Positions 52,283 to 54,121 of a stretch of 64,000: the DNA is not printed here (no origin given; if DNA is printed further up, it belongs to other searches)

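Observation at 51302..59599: Five-gene synthase-dependent exopolysaccharide-like operon with atypical accessory genes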

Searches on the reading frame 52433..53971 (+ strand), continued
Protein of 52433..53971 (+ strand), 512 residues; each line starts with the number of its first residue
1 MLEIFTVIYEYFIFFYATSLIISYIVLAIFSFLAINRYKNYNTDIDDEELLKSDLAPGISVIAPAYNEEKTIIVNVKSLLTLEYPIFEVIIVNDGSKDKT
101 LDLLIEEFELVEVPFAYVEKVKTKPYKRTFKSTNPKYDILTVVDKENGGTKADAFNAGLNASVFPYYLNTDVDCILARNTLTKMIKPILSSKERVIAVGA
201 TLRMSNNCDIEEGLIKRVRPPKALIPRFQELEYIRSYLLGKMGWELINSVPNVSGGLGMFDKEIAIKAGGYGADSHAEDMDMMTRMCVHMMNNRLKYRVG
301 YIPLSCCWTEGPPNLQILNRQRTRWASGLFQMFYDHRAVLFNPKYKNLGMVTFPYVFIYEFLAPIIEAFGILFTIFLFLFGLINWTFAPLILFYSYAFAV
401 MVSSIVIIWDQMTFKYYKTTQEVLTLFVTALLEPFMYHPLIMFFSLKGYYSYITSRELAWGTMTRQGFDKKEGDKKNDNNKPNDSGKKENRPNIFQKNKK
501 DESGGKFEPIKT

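Call 29: search_protein_families(library=pfam, proteins=[L071:8501-8869:+, L071:8887-9972:+, L071:11458-13893:+, L071:13893-15170:+, L065:8059-8421:+, L065:8425-9984:+, L065:11445-12674:+, L065:12671-13882:+], max_evalue=0.001)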
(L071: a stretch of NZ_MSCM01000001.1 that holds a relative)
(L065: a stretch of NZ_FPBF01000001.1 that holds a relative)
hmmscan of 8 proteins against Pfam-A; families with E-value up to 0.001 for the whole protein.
L071:8501-8869:+ (122 aa): 1 family
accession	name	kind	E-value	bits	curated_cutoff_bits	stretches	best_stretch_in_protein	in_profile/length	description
PF00072.30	Response_reg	-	3.2e-25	88.9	30.2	1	7-117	1-110/111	Response regulator receiver domain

L071:8887-9972:+ (361 aa): 1 family
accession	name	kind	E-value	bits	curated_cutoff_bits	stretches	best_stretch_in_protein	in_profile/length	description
PF13646.12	HEAT_2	-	2.6e-06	28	27.7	0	216-279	4-68/88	HEAT repeats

L071:11458-13893:+ (811 aa): 4 families
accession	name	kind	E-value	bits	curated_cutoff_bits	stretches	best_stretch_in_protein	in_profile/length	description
PF00884.28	Sulfatase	-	1.9e-27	96.8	25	1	248-535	1-297/301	Sulfatase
PF14559.12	TPR_19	-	2e-09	38.1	25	1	757-808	15-66/68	Tetratricopeptide repeat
PF13428.12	TPR_14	-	0.00016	22.5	23.5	0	771-805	5-39/44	Tetratricopeptide repeat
PF01676.23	Metalloenzyme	-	0.0002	21.4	24.3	0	458-537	173-248/252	Metalloenzyme superfamily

L071:13893-15170:+ (425 aa): 8 families
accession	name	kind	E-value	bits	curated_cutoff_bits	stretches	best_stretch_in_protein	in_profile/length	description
PF19413.5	YaiO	-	1.2e-51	175.6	23.9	1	184-356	2-171/173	YaiO membrane beta barrel domain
PF14559.12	TPR_19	-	3.5e-10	40.5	25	1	46-99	5-58/68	Tetratricopeptide repeat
PF13428.12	TPR_14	-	3.6e-07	30.6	23.5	0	135-171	2-38/44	Tetratricopeptide repeat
PF07719.23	TPR_2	-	1.8e-05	25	27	0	134-167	1-34/34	Tetratricopeptide repeat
PF13174.12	TPR_6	-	3.6e-05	24.6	26.3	0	139-166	5-32/33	Tetratricopeptide repeat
PF13432.12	TPR_16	-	0.00015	22.6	32.7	0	39-97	4-62/65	Tetratricopeptide repeat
PF20225.4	DUF6584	-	0.00053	20.5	27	1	40-163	12-127/171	Family of unknown function (DUF6584)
PF23914.1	TPR_CcmH_CycH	-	0.00055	20.2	42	0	47-94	102-149/158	Cytochrome c-type biogenesis protein H TPR domain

L065:8059-8421:+ (120 aa): 1 family
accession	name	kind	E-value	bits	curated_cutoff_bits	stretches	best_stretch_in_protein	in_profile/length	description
PF00072.30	Response_reg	-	7.1e-23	81.3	30.2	1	4-114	1-110/111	Response regulator receiver domain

L065:8425-9984:+ (519 aa): 1 family
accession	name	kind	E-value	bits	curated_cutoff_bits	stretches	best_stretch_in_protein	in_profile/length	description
PF13646.12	HEAT_2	-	3.8e-07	30.7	27.7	1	411-484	14-87/88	HEAT repeats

L065:11445-12674:+ (409 aa): 3 families
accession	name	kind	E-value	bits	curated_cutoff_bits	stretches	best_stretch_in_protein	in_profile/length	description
PF19413.5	YaiO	-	1.5e-61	207.9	23.9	1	179-351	1-173/173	YaiO membrane beta barrel domain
PF13505.12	OMP_b-brl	-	1.5e-05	25.6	28.7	1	314-409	36-140/175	Outer membrane protein beta-barrel domain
PF13428.12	TPR_14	-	0.00017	22.4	23.5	0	61-100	2-41/44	Tetratricopeptide repeat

L065:12671-13882:+ (403 aa): 0 families

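Call 75: search_protein_families(library=padloc, proteins=[window:52433-53971:+], max_evalue=0.001)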
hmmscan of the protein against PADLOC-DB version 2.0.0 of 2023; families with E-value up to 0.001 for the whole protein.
window:52433-53971:+ (512 aa): 0 families

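Call 92: search_protein_families(library=pfam, proteins=[L056:9995-13483:+, L027:11430-12962:+, L060:11323-12672:+, L013:14378-15655:-], max_evalue=0.001)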
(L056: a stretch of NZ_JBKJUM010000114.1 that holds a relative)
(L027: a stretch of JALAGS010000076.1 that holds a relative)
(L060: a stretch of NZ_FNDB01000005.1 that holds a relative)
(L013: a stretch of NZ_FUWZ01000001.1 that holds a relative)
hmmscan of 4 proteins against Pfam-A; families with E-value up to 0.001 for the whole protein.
L056:9995-13483:+ (1162 aa): 7 families
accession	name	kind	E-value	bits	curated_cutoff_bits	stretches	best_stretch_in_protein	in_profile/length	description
PF00884.28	Sulfatase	-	6.2e-33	114.8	25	1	756-1046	1-299/301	Sulfatase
PF13641.12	Glyco_tranf_2_3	-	4.7e-19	69.8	27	1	58-329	1-230/230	Glycosyltransferase like family 2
PF00535.33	Glycos_transf_2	-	1.1e-18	68.2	23.3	1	61-198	1-113/168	Glycosyl transferase family 2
PF13632.12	Glyco_trans_2_3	-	2.8e-11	44.1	27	1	166-399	1-196/198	Glycosyl transferase family group 2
PF03142.21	Chitin_synth_2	-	2e-07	30.5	27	1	278-414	326-453/527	Chitin synthase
PF10111.15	Glyco_tranf_2_2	-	1.3e-05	25.3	27.3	0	62-292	2-204/276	Glycosyltransferase like family 2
PF01676.23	Metalloenzyme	-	0.00071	19.6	24.3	0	959-1046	165-248/252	Metalloenzyme superfamily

L027:11430-12962:+ (510 aa): 15 families
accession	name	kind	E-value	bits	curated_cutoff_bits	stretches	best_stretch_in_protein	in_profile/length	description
PF19413.5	YaiO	-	8.2e-30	104.5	23.9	1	296-449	22-173/173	YaiO membrane beta barrel domain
PF14559.12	TPR_19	-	5e-15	56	25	1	81-140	5-64/68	Tetratricopeptide repeat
PF07719.23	TPR_2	-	7.2e-14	51.1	27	0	107-134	7-34/34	Tetratricopeptide repeat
PF13428.12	TPR_14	-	4.1e-10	39.7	23.5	0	104-141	4-41/44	Tetratricopeptide repeat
PF13432.12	TPR_16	-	5.4e-10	40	32.7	0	73-132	3-62/65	Tetratricopeptide repeat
PF13181.12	TPR_8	-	5.2e-09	36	25.7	0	70-99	4-33/34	Tetratricopeptide repeat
PF00515.34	TPR_1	-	9.1e-07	28.9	27.8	0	71-98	5-32/34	Tetratricopeptide repeat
PF14853.12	Fis1_TPR_C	-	1.9e-06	28.4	25.3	1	239-268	15-44/53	Fis1 C-terminal tetratricopeptide repeat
PF13371.12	TPR_9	-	2.2e-06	28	35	0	171-216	9-54/73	Tetratricopeptide repeat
PF13174.12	TPR_6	-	2.7e-06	28.1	26.3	0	107-133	6-32/33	Tetratricopeptide repeat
PF13176.12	TPR_7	-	3.1e-05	24.2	27.9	0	107-126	5-24/36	Tetratricopeptide repeat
PF25064.1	ARM_TT21_5th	-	4.1e-05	24.3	27.8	0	231-328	7-108/117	TT21 fifth ARM repeats domain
PF23914.1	TPR_CcmH_CycH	-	0.00014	22.2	42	0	158-260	51-156/158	Cytochrome c-type biogenesis protein H TPR domain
PF13424.12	TPR_12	-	0.0007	20.2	30.1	0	73-129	9-73/77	Tetratricopeptide repeat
PF14863.12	Alkyl_sulf_dimr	-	0.00087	20.1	26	0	232-271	76-115/139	Alkyl sulfatase dimerisation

L060:11323-12672:+ (449 aa): 3 families
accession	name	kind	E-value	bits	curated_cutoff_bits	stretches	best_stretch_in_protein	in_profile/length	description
PF19413.5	YaiO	-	2.3e-47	161.6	23.9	1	211-387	2-173/173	YaiO membrane beta barrel domain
PF14559.12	TPR_19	-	7.8e-07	29.8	25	1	108-160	6-58/68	Tetratricopeptide repeat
PF25064.1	ARM_TT21_5th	-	0.00069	20.3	27.8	0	108-160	16-68/117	TT21 fifth ARM repeats domain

L013:14378-15655:- (425 aa): 1 family
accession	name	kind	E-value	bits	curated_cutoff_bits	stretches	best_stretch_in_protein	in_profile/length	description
PF04041.19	Glyco_hydro_130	-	1.4e-23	83.8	26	1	101-394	33-318/320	beta-1,4-mannooligosaccharide phosphorylase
